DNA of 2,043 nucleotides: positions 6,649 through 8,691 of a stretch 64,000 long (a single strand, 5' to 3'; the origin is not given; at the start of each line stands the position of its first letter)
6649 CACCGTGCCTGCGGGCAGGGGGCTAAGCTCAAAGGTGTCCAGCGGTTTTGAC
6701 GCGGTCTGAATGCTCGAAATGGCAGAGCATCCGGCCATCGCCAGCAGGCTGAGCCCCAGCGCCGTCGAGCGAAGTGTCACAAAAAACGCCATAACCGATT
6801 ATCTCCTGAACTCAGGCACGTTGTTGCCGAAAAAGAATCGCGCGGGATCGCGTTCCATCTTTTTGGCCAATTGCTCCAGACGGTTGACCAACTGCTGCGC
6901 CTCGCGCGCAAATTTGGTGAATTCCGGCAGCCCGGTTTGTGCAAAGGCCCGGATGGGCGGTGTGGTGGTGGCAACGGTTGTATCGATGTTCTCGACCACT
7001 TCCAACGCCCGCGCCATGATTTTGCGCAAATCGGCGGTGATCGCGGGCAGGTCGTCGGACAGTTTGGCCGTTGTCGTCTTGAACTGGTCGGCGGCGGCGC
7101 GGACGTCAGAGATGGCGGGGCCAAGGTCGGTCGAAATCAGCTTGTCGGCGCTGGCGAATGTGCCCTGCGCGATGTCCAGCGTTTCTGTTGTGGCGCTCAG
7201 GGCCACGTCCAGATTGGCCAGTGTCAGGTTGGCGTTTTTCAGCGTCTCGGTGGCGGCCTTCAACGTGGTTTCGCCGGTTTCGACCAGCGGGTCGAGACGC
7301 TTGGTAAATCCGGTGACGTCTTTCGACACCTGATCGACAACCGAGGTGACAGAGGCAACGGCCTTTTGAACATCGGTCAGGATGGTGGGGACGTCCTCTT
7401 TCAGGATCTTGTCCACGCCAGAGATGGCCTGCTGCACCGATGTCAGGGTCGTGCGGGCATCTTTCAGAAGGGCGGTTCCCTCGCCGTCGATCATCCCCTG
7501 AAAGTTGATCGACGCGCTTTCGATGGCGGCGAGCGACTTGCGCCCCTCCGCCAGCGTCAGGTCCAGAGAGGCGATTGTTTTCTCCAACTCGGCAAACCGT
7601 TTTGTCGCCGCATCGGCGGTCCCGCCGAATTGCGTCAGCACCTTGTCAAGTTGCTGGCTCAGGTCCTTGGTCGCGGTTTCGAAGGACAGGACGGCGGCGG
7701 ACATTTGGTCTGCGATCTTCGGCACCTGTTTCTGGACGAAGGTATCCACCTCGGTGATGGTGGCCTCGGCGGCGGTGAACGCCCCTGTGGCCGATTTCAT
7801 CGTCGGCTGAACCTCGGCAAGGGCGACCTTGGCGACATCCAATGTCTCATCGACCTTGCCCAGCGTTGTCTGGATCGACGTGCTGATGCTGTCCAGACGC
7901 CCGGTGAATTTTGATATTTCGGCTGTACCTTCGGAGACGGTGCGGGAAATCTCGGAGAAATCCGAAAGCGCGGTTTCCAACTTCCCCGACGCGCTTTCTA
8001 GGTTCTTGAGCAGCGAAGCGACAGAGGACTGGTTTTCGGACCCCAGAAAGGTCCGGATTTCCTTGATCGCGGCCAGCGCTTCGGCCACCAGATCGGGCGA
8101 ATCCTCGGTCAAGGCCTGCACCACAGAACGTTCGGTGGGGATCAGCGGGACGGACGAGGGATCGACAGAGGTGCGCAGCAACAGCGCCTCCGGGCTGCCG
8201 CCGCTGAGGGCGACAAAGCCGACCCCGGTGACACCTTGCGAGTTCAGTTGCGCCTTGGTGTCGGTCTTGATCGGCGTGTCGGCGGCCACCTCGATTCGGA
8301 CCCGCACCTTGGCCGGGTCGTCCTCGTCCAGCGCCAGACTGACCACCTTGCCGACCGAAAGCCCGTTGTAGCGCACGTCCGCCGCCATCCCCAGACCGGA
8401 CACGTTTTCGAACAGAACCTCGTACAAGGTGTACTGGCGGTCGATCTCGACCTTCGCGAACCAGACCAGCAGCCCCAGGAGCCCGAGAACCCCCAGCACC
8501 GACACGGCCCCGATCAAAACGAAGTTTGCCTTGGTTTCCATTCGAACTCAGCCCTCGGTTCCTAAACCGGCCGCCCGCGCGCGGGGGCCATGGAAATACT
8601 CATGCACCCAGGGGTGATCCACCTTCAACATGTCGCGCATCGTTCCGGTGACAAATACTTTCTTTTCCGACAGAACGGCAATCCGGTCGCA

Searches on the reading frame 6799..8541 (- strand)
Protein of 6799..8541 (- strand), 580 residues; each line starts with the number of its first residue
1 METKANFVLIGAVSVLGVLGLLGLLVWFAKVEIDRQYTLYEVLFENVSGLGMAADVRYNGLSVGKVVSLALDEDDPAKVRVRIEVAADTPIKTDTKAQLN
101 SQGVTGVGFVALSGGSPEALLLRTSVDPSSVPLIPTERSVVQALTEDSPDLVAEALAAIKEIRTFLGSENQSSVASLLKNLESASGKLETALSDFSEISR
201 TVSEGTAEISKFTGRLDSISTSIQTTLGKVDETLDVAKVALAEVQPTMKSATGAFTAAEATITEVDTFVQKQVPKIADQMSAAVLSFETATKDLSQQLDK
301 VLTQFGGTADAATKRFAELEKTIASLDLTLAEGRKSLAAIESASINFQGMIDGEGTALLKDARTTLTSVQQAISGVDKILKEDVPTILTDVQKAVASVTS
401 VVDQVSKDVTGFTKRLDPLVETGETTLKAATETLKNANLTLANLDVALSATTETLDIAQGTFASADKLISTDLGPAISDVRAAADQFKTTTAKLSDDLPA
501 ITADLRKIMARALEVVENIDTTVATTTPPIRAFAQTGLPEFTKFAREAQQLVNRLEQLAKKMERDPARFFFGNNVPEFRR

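Call 4: search_protein_families(library=pfam, proteins=[window:6799-8541:-], max_evalue=0.01)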
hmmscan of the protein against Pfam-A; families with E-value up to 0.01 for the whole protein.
window:6799-8541:- (580 aa): 13 families
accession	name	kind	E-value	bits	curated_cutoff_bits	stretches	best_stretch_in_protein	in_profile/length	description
PF02470.25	MlaD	-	1.1e-16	61.3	25.1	1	38-115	3-81/81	MlaD protein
PF04108.17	ATG17_like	-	7.9e-09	35.9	43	1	138-232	203-293/355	Autophagy protein ATG17-like domain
PF06103.16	DUF948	-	1.5e-07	31.9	37.2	0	197-253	23-79/89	Bacterial protein of unknown function (DUF948)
PF04513.17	Baculo_PEP_C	-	2.3e-06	28.2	38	0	259-338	33-109/140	Baculovirus polyhedron envelope protein, PEP, C terminus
PF10498.14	IFT57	-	1.3e-05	24.8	40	0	172-225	268-321/360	Intra-flagellar transport protein 57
PF07889.17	DUF1664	-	1.5e-05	25.4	34.6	0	275-347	27-99/124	Protein of unknown function (DUF1664)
PF05478.16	Prominin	-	0.00026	19.7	34.3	0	364-438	316-389/799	Prominin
PF06160.17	EzrA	-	0.00056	18.8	39.6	0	294-409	345-460/557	Septation ring formation regulator, EzrA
PF06009.19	Laminin_II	-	0.0012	19.3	33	0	173-225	11-63/138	Laminin Domain II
PF08651.15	DASH_Duo1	-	0.0033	17.6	25.4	0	427-470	2-45/74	DASH complex subunit Duo1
PF08702.15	Fib_alpha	-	0.0043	17.7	29.9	0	360-450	38-127/143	Fibrinogen alpha/beta chain family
PF07464.16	ApoLp-III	-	0.0061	17.2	36.3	0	197-306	22-129/146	Apolipophorin-III precursor (apoLp-III)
PF11101.13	DUF2884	-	0.0066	16.5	30.6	0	228-308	67-152/228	Protein of unknown function (DUF2884)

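Call 5: find_homologous_proteins(query=window:6799-8541:-, max_evalue=1e-10)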
Query window:6799-8541:- (580 aa): 382 proteins with E <= 1e-10 among 8000 candidates; the best 120 are listed.
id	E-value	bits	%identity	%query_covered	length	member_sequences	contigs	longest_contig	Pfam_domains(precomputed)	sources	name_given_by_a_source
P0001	0.0e+0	1185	100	100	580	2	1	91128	PF04513.18,PF28544.1,PF10498.15,PF06103.17,PF04108.18,PF23854.3,PF07889.18,PF02470.26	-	-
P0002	1.7e-279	946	77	100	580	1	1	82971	PF04513.18,PF06103.17,PF04108.18,PF23854.3,PF02470.26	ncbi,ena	-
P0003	4.1e-268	909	74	100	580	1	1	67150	PF04513.18,PF28544.1,PF06103.17,PF04108.18,PF23854.3,PF06160.18,PF02470.26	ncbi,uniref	ncbi:MlaD family protein [Antarctobacter jejuensis]|uniref:MlaD family protein n=1 Tax=Antarctobacte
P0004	7.3e-266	901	74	100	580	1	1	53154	PF04513.18,PF06013.19,PF28544.1,PF02470.26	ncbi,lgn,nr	ncbi:MAG: MlaD family protein [Pseudodonghicola sp.]|nr:MlaD family protein [Pseudodonghicola sp.]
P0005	8.5e-266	901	74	100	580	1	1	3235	PF04513.18,PF28544.1,PF27758.1,PF00038.27,PF04108.18,PF23854.3,PF02470.26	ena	-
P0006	2.0e-260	883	73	100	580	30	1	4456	PF04513.18,PF28544.1,PF06103.17,PF04108.18,PF02470.26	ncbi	-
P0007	4.0e-259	879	72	100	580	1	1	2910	PF04513.18,PF07464.17,PF04108.18,PF02470.26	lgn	-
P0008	1.5e-257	874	71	100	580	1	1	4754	PF04513.18,PF28544.1,PF06103.17,PF04108.18,PF23854.3,PF02470.26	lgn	-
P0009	1.6e-257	874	72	100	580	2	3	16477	PF04513.18,PF28544.1,PF06103.17,PF02470.26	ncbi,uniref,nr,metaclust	ncbi:hypothetical protein AL036_19755 [Salipiger aestuarii]|uniref:MCE family protein n=1 Tax=Salipi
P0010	6.3e-257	872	71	100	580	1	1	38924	PF04513.18,PF28544.1,PF06103.17,PF04108.18,PF23854.3,PF02470.26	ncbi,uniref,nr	ncbi:MlaD family protein [Tateyamaria pelophila]|uniref:MlaD family protein n=1 Tax=Tateyamaria pelo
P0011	2.5e-255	866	72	100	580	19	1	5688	PF04513.18,PF28544.1,PF06103.17,PF00038.27,PF04108.18,PF23854.3,PF07889.18,PF02470.26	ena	-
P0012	2.5e-255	866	72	100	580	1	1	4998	PF04513.18,PF04108.18,PF07889.18,PF02470.26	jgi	jgi:phospholipid/cholesterol/gamma-HCH transport system substrate-binding protein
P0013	6.8e-254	862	72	100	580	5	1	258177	PF04513.18,PF06103.17,PF04108.18,PF23854.3,PF02470.26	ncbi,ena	-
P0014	1.9e-253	860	72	100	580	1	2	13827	PF04513.18,PF28544.1,PF27758.1,PF06103.17,PF00038.27,PF04108.18,PF02470.26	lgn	-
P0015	1.8e-252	857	70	100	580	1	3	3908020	PF04513.18,PF06103.17,PF23854.3,PF02470.26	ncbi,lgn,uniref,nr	ncbi:virulence factor Mce family protein [Thalassovita gelatinovora]|uniref:Virulence factor Mce fam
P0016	2.9e-251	853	71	100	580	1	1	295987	PF04513.18,PF06103.17,PF04108.18,PF23854.3,PF07889.18,PF02470.26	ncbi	-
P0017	4.5e-250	849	70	100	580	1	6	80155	PF04513.18,PF01442.24,PF06103.17,PF04108.18,PF02470.26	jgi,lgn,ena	jgi:phospholipid/cholesterol/gamma-HCH transport system substrate-binding protein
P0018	5.9e-250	849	70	100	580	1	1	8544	PF04513.18,PF06103.17,PF04108.18,PF02470.26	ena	-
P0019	8.9e-250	848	69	100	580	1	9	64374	PF04513.18,PF01442.24,PF06103.17,PF28175.1,PF04108.18,PF23854.3,PF26154.2,PF02470.26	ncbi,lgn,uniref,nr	ncbi:MlaD family protein [Thalassovita sp.]|uniref:MlaD family protein n=1 Tax=Thalassovita sp. TaxI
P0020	2.6e-249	847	70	100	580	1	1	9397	PF04513.18,PF04108.18,PF02470.26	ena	-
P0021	2.7e-249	846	70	100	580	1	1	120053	PF04513.18,PF01442.24,PF06103.17,PF04108.18,PF02470.26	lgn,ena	-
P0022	6.4e-249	845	70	100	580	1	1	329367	PF04513.18,PF04108.18,PF23854.3,PF02470.26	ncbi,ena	-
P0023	1.1e-247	841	69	100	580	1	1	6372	PF11101.14,PF04513.18,PF06103.17,PF04108.18,PF23854.3,PF07889.18,PF02470.26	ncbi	-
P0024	1.3e-247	841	69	100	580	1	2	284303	PF11101.14,PF04513.18,PF06103.17,PF04108.18,PF23854.3,PF07889.18,PF02470.26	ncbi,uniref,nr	ncbi:MlaD family protein [Thalassovita aquimarina]|uniref:MCE family protein n=1 Tax=Thalassovita aq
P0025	1.8e-244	831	69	100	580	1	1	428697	PF04513.18,PF28544.1,PF04108.18,PF23854.3,PF02470.26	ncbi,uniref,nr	ncbi:MlaD family protein [Sagittula salina]|uniref:MCE family protein n=1 Tax=Sagittula salina TaxID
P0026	6.5e-244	829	69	100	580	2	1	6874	PF27598.1,PF04513.18,PF06103.17,PF00038.27,PF04108.18,PF23854.3,PF02470.26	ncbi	-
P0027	5.2e-243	826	66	100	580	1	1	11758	PF04513.18,PF28544.1,PF06103.17,PF04108.18,PF23854.3,PF02470.26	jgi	jgi:phospholipid/cholesterol/gamma-HCH transport system substrate-binding protein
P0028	3.4e-242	823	69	100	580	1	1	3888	PF04513.18,PF28544.1,PF06103.17,PF04108.18,PF02470.26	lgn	-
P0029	4.9e-242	823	67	100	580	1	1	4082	PF04513.18,PF06103.17,PF04108.18,PF23854.3,PF02470.26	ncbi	-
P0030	1.2e-239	815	67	100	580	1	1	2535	PF04513.18,PF07464.17,PF28544.1,PF06103.17,PF04108.18,PF23854.3,PF02470.26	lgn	-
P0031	7.4e-238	809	66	100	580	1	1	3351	PF06009.20,PF04513.18,PF06103.17,PF00038.27,PF04108.18,PF23854.3,PF07889.18,PF02470.26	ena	-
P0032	9.0e-238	808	66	100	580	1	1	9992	PF06009.20,PF04513.18,PF06103.17,PF04108.18,PF23854.3,PF07889.18,PF02470.26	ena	-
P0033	1.2e-237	808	66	100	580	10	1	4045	PF04513.18,PF06103.17,PF04108.18,PF07889.18,PF02470.26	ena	-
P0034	1.7e-236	804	67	100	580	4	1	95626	PF04513.18,PF28544.1,PF04108.18,PF23854.3,PF02470.26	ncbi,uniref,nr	ncbi:MlaD family protein [Salipiger sp. 1_MG-2023]|uniref:MlaD family protein n=1 Tax=Salipiger sp. 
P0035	3.9e-236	803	67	100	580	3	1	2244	PF04513.18,PF06103.17,PF04108.18,PF02470.26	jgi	jgi:phospholipid/cholesterol/gamma-HCH transport system substrate-binding protein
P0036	4.9e-236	803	65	100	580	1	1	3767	PF04513.18,PF06103.17,PF04108.18,PF07889.18,PF02470.26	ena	-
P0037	7.9e-236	802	65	100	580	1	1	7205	PF04513.18,PF06103.17,PF04108.18,PF23854.3,PF07889.18,PF02470.26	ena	-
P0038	3.0e-235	800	65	100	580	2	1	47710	PF04513.18,PF07464.17,PF28544.1,PF06103.17,PF04108.18,PF23854.3,PF02470.26,PF28019.1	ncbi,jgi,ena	-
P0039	3.7e-235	800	68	100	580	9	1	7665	PF04513.18,PF04108.18,PF02470.26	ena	-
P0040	2.6e-231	787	65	100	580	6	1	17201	PF04513.18,PF28544.1,PF06103.17,PF04108.18,PF02470.26,PF28019.1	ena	-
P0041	1.1e-230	785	64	100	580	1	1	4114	PF04513.18,PF06103.17,PF04108.18,PF07889.18,PF02470.26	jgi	jgi:phospholipid/cholesterol/gamma-HCH transport system substrate-binding protein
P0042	2.9e-230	784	65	100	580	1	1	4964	PF04513.18,PF06103.17,PF04108.18,PF07889.18,PF02470.26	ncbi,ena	-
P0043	4.9e-227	773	66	100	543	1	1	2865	PF04513.18,PF06103.17,PF04108.18,PF02470.26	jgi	-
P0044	6.7e-225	766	63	100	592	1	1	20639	PF04513.18,PF28544.1,PF06103.17,PF04108.18,PF07889.18,PF02470.26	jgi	jgi:phospholipid/cholesterol/gamma-HCH transport system substrate-binding protein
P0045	4.4e-222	757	62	100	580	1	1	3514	PF06103.17,PF00038.27,PF04108.18,PF02470.26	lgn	-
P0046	1.0e-221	756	62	100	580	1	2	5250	PF04513.18,PF28544.1,PF06103.17,PF04108.18,PF02470.26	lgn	-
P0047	4.1e-220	750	62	100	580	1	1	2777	PF28544.1,PF06103.17,PF04108.18,PF23854.3,PF02470.26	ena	-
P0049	1.4e-178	613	40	96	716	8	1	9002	PF04513.18,PF05531.18,PF02470.26,PF08651.16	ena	-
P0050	4.7e-171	588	40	89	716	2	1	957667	PF04513.18,PF06103.17,PF07889.18,PF05531.18,PF02470.26,PF08651.16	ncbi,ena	-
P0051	8.2e-168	578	52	100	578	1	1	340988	PF28544.1,PF06103.17,PF02470.26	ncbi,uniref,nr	ncbi:MlaD family protein [Roseitranquillus sediminis]|uniref:MlaD family protein n=1 Tax=Roseitranqu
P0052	2.5e-163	563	41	96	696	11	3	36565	PF04513.18,PF07464.17,PF28544.1,PF06103.17,PF04108.18,PF02470.26,PF08651.16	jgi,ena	-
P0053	2.5e-161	556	49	100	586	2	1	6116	PF04513.18,PF28544.1,PF01442.24,PF06103.17,PF02470.26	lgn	-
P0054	1.8e-158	547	64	72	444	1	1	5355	PF02470.26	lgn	-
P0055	9.6e-158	545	38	87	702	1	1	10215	PF28544.1,PF02470.26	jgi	jgi:phospholipid/cholesterol/gamma-HCH transport system substrate-binding protein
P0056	7.4e-157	542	47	100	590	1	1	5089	PF15984.11,PF04513.18,PF28544.1,PF01920.26,PF06103.17,PF04108.18,PF02470.26,PF02181.29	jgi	jgi:phospholipid/cholesterol/gamma-HCH transport system substrate-binding protein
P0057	1.2e-156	541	47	100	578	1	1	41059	PF15984.11,PF06103.17,PF02470.26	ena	-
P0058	1.2e-155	538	40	100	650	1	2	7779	PF04513.18,PF07464.17,PF28544.1,PF06103.17,PF04108.18,PF02470.26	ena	-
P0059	2.2e-155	537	48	100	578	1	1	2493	PF04513.18,PF28544.1,PF06103.17,PF11887.14,PF04108.18,PF02470.26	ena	-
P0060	2.4e-152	527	47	100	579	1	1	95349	PF04513.18,PF06103.17,PF04108.18,PF02470.26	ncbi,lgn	-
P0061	3.7e-150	520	46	100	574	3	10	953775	PF28544.1,PF06103.17,PF02470.26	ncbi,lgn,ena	ncbi:MAG: MlaD family protein [Amaricoccus sp.]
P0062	6.9e-148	512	43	100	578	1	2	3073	PF12128.15,PF28544.1,PF06103.17,PF04108.18,PF02470.26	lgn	-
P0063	3.5e-144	500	44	100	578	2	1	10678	PF04513.18,PF06103.17,PF02470.26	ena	-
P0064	1.0e-143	498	45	100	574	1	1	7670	PF28544.1,PF06103.17,PF02470.26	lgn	-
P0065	4.2e-143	496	71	57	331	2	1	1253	PF02470.26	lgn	-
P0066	2.3e-139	484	43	100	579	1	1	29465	PF28544.1,PF01442.24,PF06103.17,PF05531.18,PF02470.26,PF16740.11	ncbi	-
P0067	2.6e-139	484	46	100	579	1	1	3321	PF28544.1,PF06103.17,PF02470.26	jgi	jgi:phospholipid/cholesterol/gamma-HCH transport system substrate-binding protein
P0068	5.1e-139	483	43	100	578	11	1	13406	PF06103.17,PF02470.26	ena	-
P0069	6.1e-139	483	43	100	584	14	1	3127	PF07464.17,PF28544.1,PF06103.17,PF02470.26,PF08651.16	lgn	-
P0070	1.6e-137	478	43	100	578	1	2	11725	PF04513.18,PF06103.17,PF02470.26,PF08651.16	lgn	-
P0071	8.1e-137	476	45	100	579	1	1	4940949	PF28544.1,PF01442.24,PF05531.18,PF02470.26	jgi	jgi:phospholipid/cholesterol/gamma-HCH transport system substrate-binding protein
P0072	1.2e-136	475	43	100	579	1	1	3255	PF04513.18,PF28544.1,PF06103.17,PF04108.18,PF07889.18,PF02470.26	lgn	-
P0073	8.9e-135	469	41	100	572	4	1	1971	PF27870.1,PF04513.18,PF07464.17,PF28544.1,PF06103.17,PF07889.18,PF02470.26,PF08651.16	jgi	-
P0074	1.4e-134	468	42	100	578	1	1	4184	PF28544.1,PF06103.17,PF05531.18,PF02470.26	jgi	jgi:phospholipid/cholesterol/gamma-HCH transport system substrate-binding protein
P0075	2.1e-134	468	43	100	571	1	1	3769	PF28544.1,PF01442.24,PF06103.17,PF04108.18,PF05531.18,PF02470.26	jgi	jgi:phospholipid/cholesterol/gamma-HCH transport system substrate-binding protein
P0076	2.6e-134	467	44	100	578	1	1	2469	PF04513.18,PF28544.1,PF06103.17,PF02470.26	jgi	jgi:phospholipid/cholesterol/gamma-HCH transport system substrate-binding protein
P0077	5.2e-134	466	43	100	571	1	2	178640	PF04513.18,PF06103.17,PF04108.18,PF02470.26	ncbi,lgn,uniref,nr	ncbi:MlaD family protein [Jannaschia rubra]|uniref:Virulence factor Mce family protein n=1 Tax=Janna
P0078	8.5e-134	466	44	100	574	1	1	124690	PF02470.26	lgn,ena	-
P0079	1.1e-133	465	44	100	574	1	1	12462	PF02470.26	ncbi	-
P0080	2.6e-133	464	42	100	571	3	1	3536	PF04513.18,PF06103.17,PF02470.26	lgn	-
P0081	3.5e-133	464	43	100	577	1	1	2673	PF28544.1,PF06103.17,PF04108.18,PF02470.26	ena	-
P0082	4.6e-133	463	42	100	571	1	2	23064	PF06103.17,PF02470.26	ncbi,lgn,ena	-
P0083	5.1e-133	463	44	100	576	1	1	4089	PF28544.1,PF01442.24,PF06103.17,PF05531.18,PF02470.26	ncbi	-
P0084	5.3e-133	463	43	100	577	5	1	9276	PF28544.1,PF06103.17,PF04108.18,PF02470.26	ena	-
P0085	6.8e-133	463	43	100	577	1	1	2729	PF28544.1,PF06103.17,PF04108.18,PF02470.26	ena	-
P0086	8.0e-133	462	43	100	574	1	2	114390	PF02470.26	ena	-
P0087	1.1e-132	462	35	92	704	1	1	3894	PF28544.1,PF06103.17,PF02470.26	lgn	-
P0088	1.5e-132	461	42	100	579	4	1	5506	PF28544.1,PF02470.26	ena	-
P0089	3.4e-132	460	41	100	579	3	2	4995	PF06103.17,PF04108.18,PF02470.26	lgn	-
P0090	9.4e-132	459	42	100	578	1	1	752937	PF04513.18,PF07464.17,PF28544.1,PF01442.24,PF06103.17,PF04108.18,PF02470.26,PF12795.13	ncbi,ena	-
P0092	1.3e-131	458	43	100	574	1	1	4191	PF02470.26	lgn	-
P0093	3.7e-131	457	41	100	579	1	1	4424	PF28544.1,PF06103.17,PF02470.26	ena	-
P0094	1.8e-130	455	43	100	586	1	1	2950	PF28544.1,PF06103.17,PF28175.1,PF07889.18,PF02470.26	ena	-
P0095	3.4e-130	454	43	100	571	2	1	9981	PF28544.1,PF06103.17,PF04108.18,PF02470.26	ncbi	-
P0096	4.0e-130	453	42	100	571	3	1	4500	PF04513.18,PF06103.17,PF02470.26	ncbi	-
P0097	6.8e-130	453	42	100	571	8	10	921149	PF04513.18,PF06103.17,PF02470.26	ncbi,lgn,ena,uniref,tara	ncbi:MlaD family protein [uncultured Sulfitobacter sp.]|uniref:MlaD family protein n=1 Tax=unculture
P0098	1.2e-129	452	42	100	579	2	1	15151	PF28544.1,PF06103.17,PF02470.26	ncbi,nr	ncbi:MAG TPA: MlaD family protein [Thermohalobaculum sp.]|nr:MlaD family protein [Thermohalobaculum 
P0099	2.7e-128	447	41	100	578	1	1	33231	PF04513.18,PF07464.17,PF28544.1,PF01442.24,PF06103.17,PF02470.26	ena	-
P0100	3.7e-128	447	42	100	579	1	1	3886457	PF28544.1,PF04108.18,PF02470.26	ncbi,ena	-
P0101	4.9e-128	447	40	100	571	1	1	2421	PF04513.18,PF07464.17,PF28544.1,PF06103.17,PF04108.18,PF02470.26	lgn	-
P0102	7.3e-128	446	41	100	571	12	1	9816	PF04513.18,PF07464.17,PF06103.17,PF02470.26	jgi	jgi:phospholipid/cholesterol/gamma-HCH transport system substrate-binding protein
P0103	1.5e-127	445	41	100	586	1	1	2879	PF04513.18,PF28544.1,PF06103.17,PF02470.26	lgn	-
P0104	1.6e-127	445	41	100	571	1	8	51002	PF04513.18,PF06103.17,PF02470.26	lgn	-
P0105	9.2e-127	442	41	100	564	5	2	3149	PF04513.18,PF28544.1,PF09177.16,PF06103.17,PF04108.18,PF02470.26,PF05478.17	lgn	-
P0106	1.5e-126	442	41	100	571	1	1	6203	PF06103.17,PF02470.26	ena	-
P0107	1.5e-126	442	39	100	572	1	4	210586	PF07464.17,PF06103.17,PF02470.26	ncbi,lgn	-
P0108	1.6e-126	442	41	100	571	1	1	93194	PF04513.18,PF06103.17,PF02470.26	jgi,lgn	jgi:phospholipid/cholesterol/gamma-HCH transport system substrate-binding protein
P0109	2.8e-125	437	41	100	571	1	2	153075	PF11101.14,PF06103.17,PF02470.26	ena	-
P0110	3.9e-125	437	40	100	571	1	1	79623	PF04513.18,PF06103.17,PF04108.18,PF02470.26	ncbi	-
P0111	5.5e-125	437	41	100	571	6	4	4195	PF15984.11,PF04513.18,PF07464.17,PF28544.1,PF06103.17,PF11887.14,PF02470.26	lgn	-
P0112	1.2e-124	435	38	100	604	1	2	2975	PF28544.1,PF02470.26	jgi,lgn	-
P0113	1.3e-124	435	42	97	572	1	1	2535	PF28544.1,PF06103.17,PF04108.18,PF02470.26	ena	-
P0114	3.4e-124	434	41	100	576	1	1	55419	PF04513.18,PF28544.1,PF01442.24,PF06103.17,PF04108.18,PF05531.18,PF02470.26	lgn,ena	-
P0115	7.6e-124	433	40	100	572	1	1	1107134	PF11101.14,PF06103.17,PF02470.26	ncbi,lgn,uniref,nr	ncbi:phospholipid/cholesterol/gamma-HCH transport system substrate-binding protein [Sulfitobacter ma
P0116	1.9e-123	431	41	100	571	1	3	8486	PF06103.17,PF02470.26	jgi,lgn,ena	-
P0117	6.3e-123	430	41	100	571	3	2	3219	PF04513.18,PF07464.17,PF06103.17,PF11887.14,PF02470.26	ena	-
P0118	9.4e-123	429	40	100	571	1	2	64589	PF06103.17,PF02470.26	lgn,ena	-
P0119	1.0e-122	429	39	100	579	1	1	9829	PF04513.18,PF06103.17,PF23854.3,PF02470.26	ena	-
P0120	1.4e-122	429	40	100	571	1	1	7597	PF06103.17,PF02470.26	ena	-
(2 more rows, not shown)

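Call 7: find_related_loci(query=A1, collection=genome_contigs, flank=10000)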
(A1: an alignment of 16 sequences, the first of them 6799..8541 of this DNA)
Query A1 (580 aa) in genome_contigs; peptide patterns used: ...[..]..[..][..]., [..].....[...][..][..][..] (x = any residue, [..] = any of these).
600 stretches matched a pattern (row limit reached: there are more); 589 encode a relative of the query (tblastn E <= 1e-3); the best 80 are kept; 80 distinct loci.
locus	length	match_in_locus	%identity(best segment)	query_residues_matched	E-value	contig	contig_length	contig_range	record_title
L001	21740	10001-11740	98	1-580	0e+0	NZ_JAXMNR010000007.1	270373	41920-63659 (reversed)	MAG: Antarctobacter sp. isolate EC_MBin.6 ECX_99CoAssmbCtg, whole genome shotgun sequence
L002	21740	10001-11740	72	1-580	0e+0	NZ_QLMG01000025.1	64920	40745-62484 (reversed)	Salipiger aestuarii strain DSM 22011 Ga0070519_1025, whole genome shotgun sequence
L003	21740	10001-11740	69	1-580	0e+0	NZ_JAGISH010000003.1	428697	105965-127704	Sagittula salina strain M10.9X NODE_3_length_428697_cov_356.820816, whole genome shotgun sequence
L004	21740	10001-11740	69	1-580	0e+0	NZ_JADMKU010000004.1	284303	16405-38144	Thalassovita aquimarina strain KMM 8518 NODE_4_length_284303_cov_21.940811, whole genome shotgun sequence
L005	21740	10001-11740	71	1-580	0e+0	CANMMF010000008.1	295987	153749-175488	uncultured Rhodobacteraceae bacterium isolate 814.fasta genome assembly, contig: NODE_8, whole genome shotgun sequence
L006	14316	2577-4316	65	1-580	0e+0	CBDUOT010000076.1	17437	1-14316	MAG TPA_asm: uncultured Rhodobacterales bacterium isolate SRR22808127_concoct_16 genome assembly, contig: ERZ25043441.16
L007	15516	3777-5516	74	1-580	0e+0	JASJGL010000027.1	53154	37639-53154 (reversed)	MAG: Pseudodonghicola sp. isolate ChS5.bin.44 ChesSed_k141_438467, whole genome shotgun sequence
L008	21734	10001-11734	52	1-580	1e-172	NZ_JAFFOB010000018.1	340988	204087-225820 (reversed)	Roseitranquillus sediminis strain MCCB 386 NODE_20_length_340910_cov_268.262421, whole genome shotgun sequence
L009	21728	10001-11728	46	1-578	1e-155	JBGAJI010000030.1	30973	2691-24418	MAG: Amaricoccus sp. isolate MAG_MBR_H10.80 MBRH10-80_opera_contig_5169, whole genome shotgun sequence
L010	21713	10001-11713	44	1-580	7e-149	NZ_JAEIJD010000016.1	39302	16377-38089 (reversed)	Pontibaca salina strain S1109L scaffold_16_length=39303, whole genome shotgun sequence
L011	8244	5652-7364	43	1-580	1e-148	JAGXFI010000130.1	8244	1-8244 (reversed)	MAG: Sulfitobacter sp. isolate LH_M11 k141_841686, whole genome shotgun sequence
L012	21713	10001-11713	43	1-580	1e-146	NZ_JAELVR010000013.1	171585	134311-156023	Sedimentitalea arenosa strain CAU 1593 contig13, whole genome shotgun sequence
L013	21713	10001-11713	43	1-580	6e-145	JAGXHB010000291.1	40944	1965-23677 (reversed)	MAG: Roseobacter sp. isolate LH_M52 k141_1641189, whole genome shotgun sequence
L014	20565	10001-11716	44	1-580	2e-144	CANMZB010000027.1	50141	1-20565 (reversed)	uncultured Sulfitobacter sp. isolate 3-1129-G.fasta genome assembly, contig: NODE_27, whole genome shotgun sequence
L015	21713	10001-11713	42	1-580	2e-143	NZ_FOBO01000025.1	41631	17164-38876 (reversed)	Roseovarius tolerans strain DSM 11457, whole genome shotgun sequence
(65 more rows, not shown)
